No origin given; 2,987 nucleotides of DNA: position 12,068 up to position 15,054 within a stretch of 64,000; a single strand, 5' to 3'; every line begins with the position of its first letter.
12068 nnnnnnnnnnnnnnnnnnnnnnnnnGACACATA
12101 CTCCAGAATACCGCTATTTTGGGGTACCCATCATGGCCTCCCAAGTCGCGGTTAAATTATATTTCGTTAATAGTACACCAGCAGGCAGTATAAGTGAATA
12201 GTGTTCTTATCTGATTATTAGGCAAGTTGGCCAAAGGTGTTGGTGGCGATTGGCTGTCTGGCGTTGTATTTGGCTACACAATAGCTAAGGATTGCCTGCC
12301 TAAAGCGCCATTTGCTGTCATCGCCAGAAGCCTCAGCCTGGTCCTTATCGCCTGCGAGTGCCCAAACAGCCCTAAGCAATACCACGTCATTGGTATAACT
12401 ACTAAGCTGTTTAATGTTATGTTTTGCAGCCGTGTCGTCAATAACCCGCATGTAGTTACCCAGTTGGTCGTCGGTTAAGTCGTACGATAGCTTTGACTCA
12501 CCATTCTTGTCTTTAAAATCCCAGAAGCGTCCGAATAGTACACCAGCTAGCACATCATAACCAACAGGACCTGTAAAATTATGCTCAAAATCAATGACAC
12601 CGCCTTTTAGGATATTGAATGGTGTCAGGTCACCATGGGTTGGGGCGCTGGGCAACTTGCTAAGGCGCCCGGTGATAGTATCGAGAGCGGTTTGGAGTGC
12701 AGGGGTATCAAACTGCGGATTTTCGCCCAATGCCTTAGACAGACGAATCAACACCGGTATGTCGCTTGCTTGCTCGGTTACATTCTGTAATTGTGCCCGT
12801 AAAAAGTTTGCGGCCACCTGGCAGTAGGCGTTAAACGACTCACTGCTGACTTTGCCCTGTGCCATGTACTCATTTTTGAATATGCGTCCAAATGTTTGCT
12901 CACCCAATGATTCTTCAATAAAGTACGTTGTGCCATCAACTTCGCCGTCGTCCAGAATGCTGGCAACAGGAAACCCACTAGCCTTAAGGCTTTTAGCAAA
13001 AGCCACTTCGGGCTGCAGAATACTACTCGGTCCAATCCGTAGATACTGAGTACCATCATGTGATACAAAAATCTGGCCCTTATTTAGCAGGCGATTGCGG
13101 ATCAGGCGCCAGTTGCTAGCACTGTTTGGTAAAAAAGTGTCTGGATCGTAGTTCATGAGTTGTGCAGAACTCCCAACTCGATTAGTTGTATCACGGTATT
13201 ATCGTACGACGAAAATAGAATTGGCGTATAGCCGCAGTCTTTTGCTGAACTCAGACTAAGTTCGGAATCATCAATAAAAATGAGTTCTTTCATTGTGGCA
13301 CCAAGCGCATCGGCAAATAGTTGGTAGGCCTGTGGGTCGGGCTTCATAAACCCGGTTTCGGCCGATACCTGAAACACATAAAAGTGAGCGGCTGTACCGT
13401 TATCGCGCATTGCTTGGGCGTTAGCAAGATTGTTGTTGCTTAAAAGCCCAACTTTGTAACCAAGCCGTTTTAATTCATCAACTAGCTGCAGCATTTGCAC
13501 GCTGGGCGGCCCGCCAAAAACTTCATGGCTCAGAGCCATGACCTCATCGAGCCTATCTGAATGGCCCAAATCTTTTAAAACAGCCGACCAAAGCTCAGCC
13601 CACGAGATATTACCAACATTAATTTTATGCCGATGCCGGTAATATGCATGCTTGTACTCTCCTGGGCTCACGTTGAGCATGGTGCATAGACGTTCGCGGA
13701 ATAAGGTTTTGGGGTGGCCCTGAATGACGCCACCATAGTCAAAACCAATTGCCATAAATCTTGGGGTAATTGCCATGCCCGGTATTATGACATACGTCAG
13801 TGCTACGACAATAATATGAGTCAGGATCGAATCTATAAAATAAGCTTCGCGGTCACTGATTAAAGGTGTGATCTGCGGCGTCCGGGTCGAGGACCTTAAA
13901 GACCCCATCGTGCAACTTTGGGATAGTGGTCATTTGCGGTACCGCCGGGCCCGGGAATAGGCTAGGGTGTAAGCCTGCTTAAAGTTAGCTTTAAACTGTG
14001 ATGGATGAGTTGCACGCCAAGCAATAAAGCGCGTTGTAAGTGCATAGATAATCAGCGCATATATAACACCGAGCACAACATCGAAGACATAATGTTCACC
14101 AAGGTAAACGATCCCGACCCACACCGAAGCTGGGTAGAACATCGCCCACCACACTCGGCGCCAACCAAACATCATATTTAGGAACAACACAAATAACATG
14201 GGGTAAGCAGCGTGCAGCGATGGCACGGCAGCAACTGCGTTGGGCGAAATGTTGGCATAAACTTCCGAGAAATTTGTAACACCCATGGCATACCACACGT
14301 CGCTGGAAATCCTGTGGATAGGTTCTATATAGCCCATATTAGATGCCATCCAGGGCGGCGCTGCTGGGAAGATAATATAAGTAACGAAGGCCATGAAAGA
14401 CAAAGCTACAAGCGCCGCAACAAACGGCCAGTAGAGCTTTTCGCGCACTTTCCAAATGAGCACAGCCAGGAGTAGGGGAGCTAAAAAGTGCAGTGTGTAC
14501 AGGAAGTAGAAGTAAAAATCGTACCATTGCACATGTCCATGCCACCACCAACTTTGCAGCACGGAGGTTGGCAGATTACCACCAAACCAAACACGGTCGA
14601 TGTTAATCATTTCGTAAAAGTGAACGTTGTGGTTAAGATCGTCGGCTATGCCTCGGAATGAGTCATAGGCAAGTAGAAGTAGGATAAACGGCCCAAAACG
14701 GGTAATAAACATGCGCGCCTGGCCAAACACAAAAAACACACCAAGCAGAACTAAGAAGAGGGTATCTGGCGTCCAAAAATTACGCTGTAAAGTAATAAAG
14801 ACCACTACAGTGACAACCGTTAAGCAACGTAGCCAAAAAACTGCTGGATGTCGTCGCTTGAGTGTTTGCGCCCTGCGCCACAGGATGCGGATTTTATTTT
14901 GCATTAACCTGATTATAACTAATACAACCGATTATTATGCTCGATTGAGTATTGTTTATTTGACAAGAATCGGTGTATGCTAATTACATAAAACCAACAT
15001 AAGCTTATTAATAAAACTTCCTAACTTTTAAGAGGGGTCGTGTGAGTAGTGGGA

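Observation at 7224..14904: Compact enzyme cluster resembling a small biosynthetic gene cluster: divergent SHMT-family enzyme, aminotransferase, stand-alone GTP cyclohydrolase II, ALS-like TPP enzyme, APH/ChoK kinase, HAD phosphatase and PAP2 membrane protein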

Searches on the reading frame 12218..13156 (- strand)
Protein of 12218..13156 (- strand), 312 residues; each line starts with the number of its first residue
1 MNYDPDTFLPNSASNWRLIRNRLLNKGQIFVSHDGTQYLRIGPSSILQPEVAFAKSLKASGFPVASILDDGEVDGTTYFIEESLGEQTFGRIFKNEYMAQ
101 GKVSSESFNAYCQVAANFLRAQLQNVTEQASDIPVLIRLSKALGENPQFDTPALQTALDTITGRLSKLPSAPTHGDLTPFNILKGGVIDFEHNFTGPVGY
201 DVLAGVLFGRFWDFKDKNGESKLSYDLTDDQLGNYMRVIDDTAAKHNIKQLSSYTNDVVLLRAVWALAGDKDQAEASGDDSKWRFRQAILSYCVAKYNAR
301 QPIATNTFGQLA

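Call 3: search_protein_families(library=pfam, proteins=[window:12218-13156:-], max_evalue=0.01)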
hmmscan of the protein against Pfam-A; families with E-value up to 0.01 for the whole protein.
window:12218-13156:- (312 aa): 1 family
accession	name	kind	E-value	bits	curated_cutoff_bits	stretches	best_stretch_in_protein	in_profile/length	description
PF01636.29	APH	-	3.2e-08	34.1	23.2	1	38-204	24-208/239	Phosphotransferase enzyme family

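Call 4: search_protein_families(library=ncbifam, proteins=[window:12218-13156:-], max_evalue=0.01)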
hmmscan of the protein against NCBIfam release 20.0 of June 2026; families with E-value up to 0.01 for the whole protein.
window:12218-13156:- (312 aa): 0 families

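Call 32: search_solved_structures(query=window:12218-13156:-, max_evalue=0.01)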
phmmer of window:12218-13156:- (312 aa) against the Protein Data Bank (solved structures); distinct sequences matched with E-value up to 0.01: 0.

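Call 61: find_homologous_proteins(query=window:12218-13156:-, max_evalue=0.00001)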
Query window:12218-13156:- (312 aa): 53 proteins with E <= 0.00001 among 1897 candidates.
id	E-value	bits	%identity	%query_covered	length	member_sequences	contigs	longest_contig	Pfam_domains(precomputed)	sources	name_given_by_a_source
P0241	1.4e-207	706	100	100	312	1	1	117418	PF01636.30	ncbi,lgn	-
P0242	1.8e-39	154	37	78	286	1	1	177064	PF01636.30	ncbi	-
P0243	5.2e-38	149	32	78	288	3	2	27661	PF01636.30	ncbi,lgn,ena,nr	ncbi:MAG: phosphotransferase [Candidatus Doudnabacteria bacterium]|nr:phosphotransferase [Candidatus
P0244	1.5e-37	148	38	77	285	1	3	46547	PF01636.30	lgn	-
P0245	1.7e-37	147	33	91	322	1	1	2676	PF01636.30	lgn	-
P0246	3.6e-35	140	36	75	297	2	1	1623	PF01636.30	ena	-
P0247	1.4e-34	138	35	75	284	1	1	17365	PF01636.30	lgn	-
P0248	1.4e-34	138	31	94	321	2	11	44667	PF01636.30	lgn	-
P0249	8.3e-34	135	33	97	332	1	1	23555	PF01636.30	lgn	-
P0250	9.4e-34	135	35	75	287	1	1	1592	PF01636.30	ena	-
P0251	2.8e-33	134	30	93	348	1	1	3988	PF01636.30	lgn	-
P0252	6.8e-33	132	33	85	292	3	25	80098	PF01636.30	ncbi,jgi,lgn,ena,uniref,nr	ncbi:MAG: hypothetical protein A3I07_01175 [Candidatus Doudnabacteria bacterium RIFCSPLOWO2_02_FULL_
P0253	7.4e-33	132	34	79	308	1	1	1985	PF01636.30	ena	-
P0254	1.7e-32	131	34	86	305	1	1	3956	PF01636.30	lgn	-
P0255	1.9e-32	131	30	93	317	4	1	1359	PF01636.30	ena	-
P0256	6.2e-32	129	32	92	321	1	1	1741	PF01636.30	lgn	-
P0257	7.5e-32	129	33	76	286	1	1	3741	PF01636.30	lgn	-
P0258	2.7e-31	127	31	90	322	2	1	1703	PF01636.30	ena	-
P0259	2.7e-31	127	32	85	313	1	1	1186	PF01636.30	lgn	-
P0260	4.0e-31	126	33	76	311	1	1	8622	PF01636.30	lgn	-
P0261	4.7e-31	126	32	79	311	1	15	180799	PF01636.30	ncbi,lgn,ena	-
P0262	4.8e-31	126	32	92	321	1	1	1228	PF01636.30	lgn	-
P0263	4.9e-31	126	33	94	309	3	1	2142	PF01636.30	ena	-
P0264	5.4e-31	126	31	94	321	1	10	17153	PF01636.30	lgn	-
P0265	8.6e-31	125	31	90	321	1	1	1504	PF01636.30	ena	-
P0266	1.4e-30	125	29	87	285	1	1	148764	PF01636.30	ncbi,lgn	ncbi:MAG: aminoglycoside phosphotransferase family protein [Patescibacteria group bacterium]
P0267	1.8e-30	124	35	73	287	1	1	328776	PF01636.30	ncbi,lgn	-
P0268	2.3e-30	124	31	87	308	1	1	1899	PF01636.30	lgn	-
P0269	3.8e-30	123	32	92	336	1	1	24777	PF01636.30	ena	-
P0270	4.5e-30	123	29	100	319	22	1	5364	PF01636.30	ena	-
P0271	5.2e-30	123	32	88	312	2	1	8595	PF01636.30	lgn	-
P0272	6.8e-30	122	34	73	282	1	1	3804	PF01636.30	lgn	-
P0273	1.0e-29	122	34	76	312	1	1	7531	PF01636.30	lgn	-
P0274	3.7e-29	120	32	93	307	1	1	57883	PF01636.30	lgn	-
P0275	4.6e-29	120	30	81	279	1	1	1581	PF01636.30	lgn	-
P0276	8.2e-29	119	31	79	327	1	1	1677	PF01636.30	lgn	-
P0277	9.5e-29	119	31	93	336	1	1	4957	PF01636.30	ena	-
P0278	1.2e-28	118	32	82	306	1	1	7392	PF01636.30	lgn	-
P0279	1.4e-28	118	29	82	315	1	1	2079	PF01636.30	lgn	-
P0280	2.4e-28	117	33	76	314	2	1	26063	PF01636.30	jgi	-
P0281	3.6e-28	117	31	94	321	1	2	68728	PF01636.30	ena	-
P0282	3.9e-28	117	32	76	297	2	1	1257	PF01636.30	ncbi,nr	ncbi:MAG: aminoglycoside phosphotransferase family protein, partial [Candidatus Uhrbacteria bacteriu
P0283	4.1e-28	117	31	91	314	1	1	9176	PF01636.30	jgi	jgi:hypothetical protein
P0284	5.0e-28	116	34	73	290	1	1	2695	PF01636.30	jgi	jgi:hypothetical protein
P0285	5.2e-28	116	33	76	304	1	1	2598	PF01636.30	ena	-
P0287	9.8e-28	115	30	93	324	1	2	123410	PF01636.30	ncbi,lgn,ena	-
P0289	3.4e-25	107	31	76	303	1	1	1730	PF01636.30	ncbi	-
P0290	1.8e-24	105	32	73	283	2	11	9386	PF01636.30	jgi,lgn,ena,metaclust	metaclust:\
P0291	2.7e-23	101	29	85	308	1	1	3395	PF01636.30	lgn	-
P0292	3.9e-14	71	33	53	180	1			PF01636.30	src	-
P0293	3.8e-11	61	31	47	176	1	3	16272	PF01636.30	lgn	-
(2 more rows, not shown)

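Call 62: find_encoding_contigs(protein=P0242, flank=6000, max_places=1)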
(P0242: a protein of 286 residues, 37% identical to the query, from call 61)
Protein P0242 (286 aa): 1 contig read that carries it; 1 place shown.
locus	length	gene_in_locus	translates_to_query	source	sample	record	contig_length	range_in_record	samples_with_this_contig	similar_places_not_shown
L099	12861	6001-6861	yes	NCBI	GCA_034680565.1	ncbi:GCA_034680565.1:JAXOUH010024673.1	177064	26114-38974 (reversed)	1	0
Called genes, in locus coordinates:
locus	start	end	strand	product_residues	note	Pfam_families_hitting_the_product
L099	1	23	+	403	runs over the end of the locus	PF22807:TrAA12, PF07995:GSDH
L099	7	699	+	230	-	PF00106:adh_short, PF08659:KR (weak), PF13561:adh_short_C2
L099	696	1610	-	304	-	PF00551:Formyl_trans_N, PF02911:Formyl_trans_C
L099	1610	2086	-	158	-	PF01327:Pep_deformylase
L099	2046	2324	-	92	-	-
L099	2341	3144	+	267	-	PF03808:Glyco_tran_WecG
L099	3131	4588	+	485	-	PF00749:tRNA-synt_1c, PF19269:Anticodon_2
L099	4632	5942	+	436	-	PF01551:Peptidase_M23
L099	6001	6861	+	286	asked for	PF01636:APH (weak)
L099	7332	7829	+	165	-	-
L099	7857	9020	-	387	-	PF00266:Aminotran_5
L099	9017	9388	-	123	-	PF27542:ArfC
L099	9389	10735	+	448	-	PF01555:N6_N4_Mtase, PF01170:UPF0020, PF13847:Methyltransf_31 (weak)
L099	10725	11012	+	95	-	PF01016:Ribosomal_L27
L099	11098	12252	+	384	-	PF26514:DUF8173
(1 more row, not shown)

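Call 63: find_encoding_contigs(protein=P0252, flank=6000, max_places=1)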
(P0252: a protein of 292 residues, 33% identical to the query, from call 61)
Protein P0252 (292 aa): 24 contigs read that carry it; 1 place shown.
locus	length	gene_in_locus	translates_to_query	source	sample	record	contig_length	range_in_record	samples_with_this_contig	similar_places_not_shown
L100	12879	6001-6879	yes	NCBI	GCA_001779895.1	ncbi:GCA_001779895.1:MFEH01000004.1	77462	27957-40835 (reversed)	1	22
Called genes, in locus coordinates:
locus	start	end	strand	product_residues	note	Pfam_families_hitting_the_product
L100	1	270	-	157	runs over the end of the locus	PF01327:Pep_deformylase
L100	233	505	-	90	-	-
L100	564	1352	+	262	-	PF03808:Glyco_tran_WecG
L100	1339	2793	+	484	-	PF00749:tRNA-synt_1c, PF19269:Anticodon_2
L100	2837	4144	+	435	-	PF01551:Peptidase_M23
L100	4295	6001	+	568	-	PF00664:ABC_membrane, PF00005:ABC_tran, PF02463:SMC_N (weak)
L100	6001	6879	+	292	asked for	PF01636:APH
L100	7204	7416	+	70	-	-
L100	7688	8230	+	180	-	-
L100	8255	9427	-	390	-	PF00266:Aminotran_5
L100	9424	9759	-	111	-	PF27542:ArfC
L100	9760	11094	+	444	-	PF01555:N6_N4_Mtase (weak), PF01170:UPF0020, PF13847:Methyltransf_31 (weak)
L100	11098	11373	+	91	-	PF01016:Ribosomal_L27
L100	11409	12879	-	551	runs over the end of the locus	PF06418:CTP_synth_N, PF00117:GATase, PF07722:Peptidase_C26 (weak)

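Call 64: find_encoding_contigs(protein=P0244, flank=6000, max_places=1)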
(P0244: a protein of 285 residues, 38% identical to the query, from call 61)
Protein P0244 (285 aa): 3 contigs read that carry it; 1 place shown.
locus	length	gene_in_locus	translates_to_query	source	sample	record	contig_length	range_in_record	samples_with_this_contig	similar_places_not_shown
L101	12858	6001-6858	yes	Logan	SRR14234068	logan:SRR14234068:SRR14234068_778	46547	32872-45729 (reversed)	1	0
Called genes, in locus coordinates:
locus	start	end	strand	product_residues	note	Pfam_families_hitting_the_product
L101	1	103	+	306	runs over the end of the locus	?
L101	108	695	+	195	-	-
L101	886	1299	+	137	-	PF04977:DivIC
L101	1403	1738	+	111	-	-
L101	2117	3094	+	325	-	PF03462:PCRF, PF00472:RF-1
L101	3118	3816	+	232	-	PF00005:ABC_tran, PF02463:SMC_N (weak), PF13304:AAA_21 (faint)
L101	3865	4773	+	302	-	PF18075:FtsX_ECD, PF02687:FtsX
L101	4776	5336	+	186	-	PF03352:Adenine_glyco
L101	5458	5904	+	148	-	PF06044:DpnI (weak)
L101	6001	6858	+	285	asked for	PF01636:APH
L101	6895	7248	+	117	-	PF07866:DUF1653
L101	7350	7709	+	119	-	PF09945:DUF2177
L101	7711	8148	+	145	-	PF03073:TspO_MBR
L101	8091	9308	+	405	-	PF13651:EcoRI_methylase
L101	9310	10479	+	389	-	PF03235:GmrSD_N, PF01844:HNH (weak)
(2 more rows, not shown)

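Call 70: predict_structure(alignment_id=A5)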
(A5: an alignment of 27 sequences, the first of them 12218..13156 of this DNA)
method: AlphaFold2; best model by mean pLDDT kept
length: 312 residues; sequences in the alignment: 27
mean_pLDDT: 91.4   pTM: 0.89
mean pLDDT of the five models: 91.4, 90.0, 89.1, 88.6, 88.2
residues with pLDDT >= 90: 234; 70-90: 64; 50-70: 14; < 50: 0
segments of 3 or more residues with pLDDT < 50: none
pLDDT, mean of each block of 10 residues (from residue 1): 81 81 83 93 93 96 97 94 95 95 97 98 94 93 94 97 96 93 95 91 89 67 87 97 96 97 90 81 89 97 89 73
secondary structure, 60 per line:
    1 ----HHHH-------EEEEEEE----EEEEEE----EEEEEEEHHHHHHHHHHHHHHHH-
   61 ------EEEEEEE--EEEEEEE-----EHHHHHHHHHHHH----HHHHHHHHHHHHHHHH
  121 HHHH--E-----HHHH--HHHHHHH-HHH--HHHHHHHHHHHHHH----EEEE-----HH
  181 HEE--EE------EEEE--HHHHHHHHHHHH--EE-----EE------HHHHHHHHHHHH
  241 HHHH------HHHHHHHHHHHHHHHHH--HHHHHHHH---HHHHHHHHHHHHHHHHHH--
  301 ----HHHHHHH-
elements in order: H5-8 E16-22 E27-32 E37-43 H44-59 E67-73 E76-82 H89-100 H105-124 H133-136 H139-145 H152-165 E170-173 E194-197 H200-211 H229-244 H251-267 H270-277 H281-298 H305-311

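Call 73: fold_search(model_id=the predicted structure, library=pdb)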
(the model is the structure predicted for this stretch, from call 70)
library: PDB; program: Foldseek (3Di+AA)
matches with E <= 10: 1977; with E <= 0.001: 261
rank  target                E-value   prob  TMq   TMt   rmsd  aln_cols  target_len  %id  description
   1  4fex_C                2.4e-08  1.00  0.44  0.50   7.4       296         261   13  Crystal structure of the aminoglycoside phosphotransferase APH(3')-Ia, with substrate kanamycin and small molecule inh (released 2012-06-20)
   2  4ork_C                2.8e-08  1.00  0.45  0.48   8.0       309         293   11  Crystal Structure of the Phosphotransferase Domain of the Bifunctional Aminoglycoside Resistance Enzyme AAC(6')-Ie-APH (released 2014-07-02)
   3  4ork_B                3.1e-08  1.00  0.45  0.47   8.1       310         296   11  Crystal Structure of the Phosphotransferase Domain of the Bifunctional Aminoglycoside Resistance Enzyme AAC(6')-Ie-APH (released 2014-07-02)
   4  4fev_C                4.1e-08  1.00  0.44  0.52   7.1       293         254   14  Crystal structure of the aminoglycoside phosphotransferase APH(3')-Ia, with substrate kanamycin and small molecule inh (released 2012-06-20)
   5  4gkh_K                4.1e-08  1.00  0.44  0.49   7.2       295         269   13  Crystal structure of the aminoglycoside phosphotransferase APH(3')-Ia, with substrate kanamycin and small molecule inh (released 2012-09-05)
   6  4ej7_B                4.5e-08  1.00  0.44  0.50   7.2       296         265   14  Crystal structure of the aminoglycoside phosphotransferase APH(3')-Ia, ATP-bound (released 2012-04-18)
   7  4gkh_C                5.6e-08  1.00  0.43  0.48   7.5       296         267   15  Crystal structure of the aminoglycoside phosphotransferase APH(3')-Ia, with substrate kanamycin and small molecule inh (released 2012-09-05)
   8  4ork_A                6.2e-08  1.00  0.44  0.46   8.2       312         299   11  Crystal Structure of the Phosphotransferase Domain of the Bifunctional Aminoglycoside Resistance Enzyme AAC(6')-Ie-APH (released 2014-07-02)
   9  3w0m                  6.5e-08  1.00  0.51  0.54   6.7       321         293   14  Crystal structure of a thermostable mutant of aminoglycoside phosphotransferase APH(4)-Ia, apo form (released 2013-08-07)
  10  4ej7_A                6.5e-08  1.00  0.43  0.47   7.5       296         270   14  Crystal structure of the aminoglycoside phosphotransferase APH(3')-Ia, ATP-bound (released 2012-04-18)
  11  4gkh_B                6.9e-08  1.00  0.45  0.51   7.0       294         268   15  Crystal structure of the aminoglycoside phosphotransferase APH(3')-Ia, with substrate kanamycin and small molecule inh (released 2012-09-05)
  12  4fex_B                7.2e-08  1.00  0.43  0.49   6.9       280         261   14  Crystal structure of the aminoglycoside phosphotransferase APH(3')-Ia, with substrate kanamycin and small molecule inh (released 2012-06-20)
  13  4few_A                7.2e-08  1.00  0.43  0.48   7.5       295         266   14  Crystal structure of the aminoglycoside phosphotransferase APH(3')-Ia, with substrate kanamycin and small molecule inh (released 2012-06-20)
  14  4few_D                7.6e-08  1.00  0.44  0.50   6.6       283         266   14  Crystal structure of the aminoglycoside phosphotransferase APH(3')-Ia, with substrate kanamycin and small molecule inh (released 2012-06-20)
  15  6cey_C                7.6e-08  1.00  0.46  0.49   8.1       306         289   11  Aminoglycoside Phosphotransferase (2'')-Ia in complex with GMPPNP, Magnesium, and Lividomycin moieties (released 2018-04-11)
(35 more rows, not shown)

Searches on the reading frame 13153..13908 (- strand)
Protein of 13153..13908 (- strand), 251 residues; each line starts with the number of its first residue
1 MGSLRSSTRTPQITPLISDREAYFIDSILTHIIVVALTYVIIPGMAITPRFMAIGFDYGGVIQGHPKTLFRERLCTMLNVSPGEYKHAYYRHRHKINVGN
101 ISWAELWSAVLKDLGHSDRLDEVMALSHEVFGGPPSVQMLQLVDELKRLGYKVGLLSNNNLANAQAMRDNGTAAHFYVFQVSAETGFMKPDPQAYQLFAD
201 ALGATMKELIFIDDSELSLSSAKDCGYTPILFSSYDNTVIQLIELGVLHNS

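Call 3: search_protein_families(library=pfam, proteins=[window:13153-13908:-], max_evalue=0.01)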
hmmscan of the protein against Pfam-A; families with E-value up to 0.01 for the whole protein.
window:13153-13908:- (251 aa): 2 families
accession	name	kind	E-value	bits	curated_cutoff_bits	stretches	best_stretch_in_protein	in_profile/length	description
PF00702.32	Hydrolase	-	4.1e-14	53.9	26.4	1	95-226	53-191/191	haloacid dehalogenase-like hydrolase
PF13419.12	HAD_2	-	3.3e-10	40.8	23.8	1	135-228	80-174/178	Haloacid dehalogenase-like hydrolase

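Call 4: search_protein_families(library=ncbifam, proteins=[window:13153-13908:-], max_evalue=0.01)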
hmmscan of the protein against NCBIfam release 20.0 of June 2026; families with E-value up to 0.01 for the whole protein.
window:13153-13908:- (251 aa): 20 families
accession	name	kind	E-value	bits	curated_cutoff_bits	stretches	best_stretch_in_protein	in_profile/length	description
TIGR02247.1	HAD-1A3-hyp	subfamily_domain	7.2e-15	55.3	125.4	1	123-242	81-205/211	epoxide hydrolase N-terminal domain-like phosphatase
TIGR01509.1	HAD-SF-IA-v3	subfamily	5.6e-09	36.3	29.4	1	146-230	74-152/154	HAD-IA family hydrolase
TIGR02252.1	DREG-2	subfamily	6.4e-09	35.9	155.2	1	119-231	86-203/203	HAD hydrolase, REG-2-like, family IA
TIGR01428.1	HAD_type_II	equivalog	4.1e-08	33.5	125.4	1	110-229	67-187/197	haloacid dehalogenase type II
NF006991.0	PRK09456.1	equivalog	1.7e-06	27.9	295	1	105-233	56-185/199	glucose-1-phosphatase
TIGR01993.1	Pyr-5-nucltdase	equivalog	2.7e-06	27.3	142.9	1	138-230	85-181/183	pyrimidine 5'-nucleotidase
TIGR01662.1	HAD-SF-IIIA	subfamily_domain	3.9e-05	23.8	44.6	1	140-233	31-139/141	HAD-IIIA family hydrolase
TIGR01449.2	PGP_bact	equivalog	3.9e-05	23.3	180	1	142-232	93-184/213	phosphoglycolate phosphatase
TIGR01549.1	HAD-SF-IA-v1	subfamily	4.2e-05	24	23.3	1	144-205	69-129/149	HAD-IA family hydrolase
TIGR02253.1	CTE7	subfamily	8e-05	22.5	169.75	1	138-215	98-176/221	TIGR02253 family HAD-type hydrolase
TIGR02254.1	YjjG_YfnB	equivalog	0.00024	20.6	159.9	1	140-234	103-198/223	YjjG family noncanonical pyrimidine nucleotidase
NF011564.0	PRK14988.1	equivalog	0.0003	20.5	189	1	141-227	100-187/225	GMP/IMP nucleotidase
NF009695.0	PRK13222.1-2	equivalog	0.0006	19.3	225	1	143-229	103-190/226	phosphoglycolate phosphatase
NF008087.0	PRK10826.1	equivalog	0.00065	19.4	191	1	141-223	99-182/222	hexitol phosphatase HxpB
NF009694.0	PRK13222.1-1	equivalog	0.0018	17.7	415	1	142-230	119-208/252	phosphoglycolate phosphatase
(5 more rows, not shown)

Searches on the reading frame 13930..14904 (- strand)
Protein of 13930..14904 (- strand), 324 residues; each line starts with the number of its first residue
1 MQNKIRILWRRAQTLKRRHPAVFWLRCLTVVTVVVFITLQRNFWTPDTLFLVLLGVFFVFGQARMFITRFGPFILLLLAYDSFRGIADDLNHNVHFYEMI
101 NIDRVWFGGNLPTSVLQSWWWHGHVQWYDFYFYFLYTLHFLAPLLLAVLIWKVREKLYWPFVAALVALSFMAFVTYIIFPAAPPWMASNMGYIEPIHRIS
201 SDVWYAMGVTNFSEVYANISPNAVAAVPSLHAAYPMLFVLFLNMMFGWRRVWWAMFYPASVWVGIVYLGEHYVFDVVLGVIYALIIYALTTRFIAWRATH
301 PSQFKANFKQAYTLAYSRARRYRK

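Call 3: search_protein_families(library=pfam, proteins=[window:13930-14904:-], max_evalue=0.01)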
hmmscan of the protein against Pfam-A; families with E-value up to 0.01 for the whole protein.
window:13930-14904:- (324 aa): 2 families
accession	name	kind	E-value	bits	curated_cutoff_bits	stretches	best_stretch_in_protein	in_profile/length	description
PF14378.12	PAP2_3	-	4.4e-24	85.8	27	1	116-289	18-190/190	PAP2 superfamily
PF01569.27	PAP2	-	9.1e-05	22.7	27.2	1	201-297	47-128/130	PAP2 superfamily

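Call 4: search_protein_families(library=ncbifam, proteins=[window:13930-14904:-], max_evalue=0.01)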
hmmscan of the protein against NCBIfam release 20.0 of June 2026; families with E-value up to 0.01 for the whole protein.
window:13930-14904:- (324 aa): 1 family
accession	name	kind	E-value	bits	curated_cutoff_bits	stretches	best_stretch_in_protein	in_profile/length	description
NF052609.1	PhinosDhcerSyn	equivalog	1.4e-21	77.2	480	1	26-292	14-285/305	phosphoinositol dihydroceramide synthase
